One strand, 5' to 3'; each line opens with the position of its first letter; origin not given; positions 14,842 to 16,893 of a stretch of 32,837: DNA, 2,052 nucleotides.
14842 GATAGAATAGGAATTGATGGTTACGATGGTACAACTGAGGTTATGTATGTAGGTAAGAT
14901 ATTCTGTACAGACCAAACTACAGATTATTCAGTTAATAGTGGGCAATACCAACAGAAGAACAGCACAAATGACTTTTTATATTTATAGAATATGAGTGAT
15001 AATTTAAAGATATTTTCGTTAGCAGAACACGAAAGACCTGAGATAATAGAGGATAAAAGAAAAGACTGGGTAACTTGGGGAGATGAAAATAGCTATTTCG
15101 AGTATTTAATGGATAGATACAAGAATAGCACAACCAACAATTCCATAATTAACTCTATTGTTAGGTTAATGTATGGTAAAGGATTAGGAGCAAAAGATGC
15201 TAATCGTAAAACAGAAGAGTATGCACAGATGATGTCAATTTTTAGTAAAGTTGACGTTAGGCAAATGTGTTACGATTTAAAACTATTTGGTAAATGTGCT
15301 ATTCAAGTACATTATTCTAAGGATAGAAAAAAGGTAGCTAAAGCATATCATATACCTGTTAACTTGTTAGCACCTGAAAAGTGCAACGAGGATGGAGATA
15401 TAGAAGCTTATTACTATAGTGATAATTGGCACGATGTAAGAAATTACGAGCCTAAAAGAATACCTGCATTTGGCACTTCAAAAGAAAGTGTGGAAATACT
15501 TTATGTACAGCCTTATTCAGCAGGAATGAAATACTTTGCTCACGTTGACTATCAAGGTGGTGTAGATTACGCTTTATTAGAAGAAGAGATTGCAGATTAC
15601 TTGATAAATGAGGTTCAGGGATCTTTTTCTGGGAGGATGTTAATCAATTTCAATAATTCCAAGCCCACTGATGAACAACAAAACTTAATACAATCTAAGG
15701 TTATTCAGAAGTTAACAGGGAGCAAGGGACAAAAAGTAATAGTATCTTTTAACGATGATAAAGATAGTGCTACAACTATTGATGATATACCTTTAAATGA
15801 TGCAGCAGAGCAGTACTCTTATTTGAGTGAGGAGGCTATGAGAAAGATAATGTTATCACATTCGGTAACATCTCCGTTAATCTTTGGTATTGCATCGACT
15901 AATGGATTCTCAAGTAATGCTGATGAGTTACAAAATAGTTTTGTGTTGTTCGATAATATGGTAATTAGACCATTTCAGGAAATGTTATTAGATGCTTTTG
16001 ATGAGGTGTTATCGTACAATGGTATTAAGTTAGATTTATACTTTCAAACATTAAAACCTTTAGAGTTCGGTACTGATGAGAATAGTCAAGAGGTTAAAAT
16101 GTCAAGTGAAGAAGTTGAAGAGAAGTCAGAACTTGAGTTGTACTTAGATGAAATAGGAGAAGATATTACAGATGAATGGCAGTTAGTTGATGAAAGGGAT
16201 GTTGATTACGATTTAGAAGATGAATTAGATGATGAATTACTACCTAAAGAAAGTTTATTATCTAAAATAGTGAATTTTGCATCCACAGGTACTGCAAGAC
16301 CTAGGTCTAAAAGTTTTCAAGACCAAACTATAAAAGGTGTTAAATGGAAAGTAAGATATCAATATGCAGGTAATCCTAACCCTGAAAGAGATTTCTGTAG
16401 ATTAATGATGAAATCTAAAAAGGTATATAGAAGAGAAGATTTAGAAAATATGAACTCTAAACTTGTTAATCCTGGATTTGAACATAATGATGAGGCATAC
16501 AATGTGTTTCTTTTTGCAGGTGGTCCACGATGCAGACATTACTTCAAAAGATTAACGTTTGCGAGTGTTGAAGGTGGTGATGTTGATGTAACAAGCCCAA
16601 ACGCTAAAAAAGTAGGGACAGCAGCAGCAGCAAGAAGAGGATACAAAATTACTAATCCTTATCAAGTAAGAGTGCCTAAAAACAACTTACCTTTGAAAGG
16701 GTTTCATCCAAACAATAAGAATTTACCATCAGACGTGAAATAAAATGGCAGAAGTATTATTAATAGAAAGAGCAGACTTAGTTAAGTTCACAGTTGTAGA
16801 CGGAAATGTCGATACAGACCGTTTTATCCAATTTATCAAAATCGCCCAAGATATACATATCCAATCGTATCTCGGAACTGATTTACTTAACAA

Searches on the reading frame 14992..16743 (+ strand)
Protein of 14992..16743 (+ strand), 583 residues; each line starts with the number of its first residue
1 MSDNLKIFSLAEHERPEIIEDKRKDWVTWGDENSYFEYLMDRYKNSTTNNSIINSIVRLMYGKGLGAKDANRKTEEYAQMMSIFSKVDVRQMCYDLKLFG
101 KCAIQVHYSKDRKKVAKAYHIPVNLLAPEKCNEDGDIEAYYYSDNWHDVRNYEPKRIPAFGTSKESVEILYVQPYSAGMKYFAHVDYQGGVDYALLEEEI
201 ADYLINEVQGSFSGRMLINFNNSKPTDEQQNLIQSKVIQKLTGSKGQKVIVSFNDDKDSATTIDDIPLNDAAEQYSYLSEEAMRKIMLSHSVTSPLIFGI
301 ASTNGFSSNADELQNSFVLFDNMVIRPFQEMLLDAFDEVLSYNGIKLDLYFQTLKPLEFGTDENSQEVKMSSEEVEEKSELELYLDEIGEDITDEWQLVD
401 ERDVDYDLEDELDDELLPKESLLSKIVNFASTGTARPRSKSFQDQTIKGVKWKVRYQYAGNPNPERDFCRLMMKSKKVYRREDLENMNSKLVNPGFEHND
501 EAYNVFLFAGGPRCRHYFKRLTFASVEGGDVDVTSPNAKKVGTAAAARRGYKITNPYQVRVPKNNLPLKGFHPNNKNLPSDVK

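Call 31: search_protein_families(library=phrogs, proteins=[window:14992-16743:+], max_evalue=0.001)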
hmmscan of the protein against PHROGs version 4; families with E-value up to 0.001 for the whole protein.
window:14992-16743:+ (583 aa): 2 families
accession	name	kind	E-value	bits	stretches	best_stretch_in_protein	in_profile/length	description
phrog_33693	-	head and packaging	2.2e-102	344.3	1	5-526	1-511/560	portal protein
phrog_11226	-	head and packaging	3e-18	67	1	12-348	10-368/388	portal protein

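Call 61: search_protein_families(library=pfam, proteins=[window:14992-16743:+], max_evalue=0.01)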
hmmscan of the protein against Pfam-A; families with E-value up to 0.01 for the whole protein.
window:14992-16743:+ (583 aa): 0 families
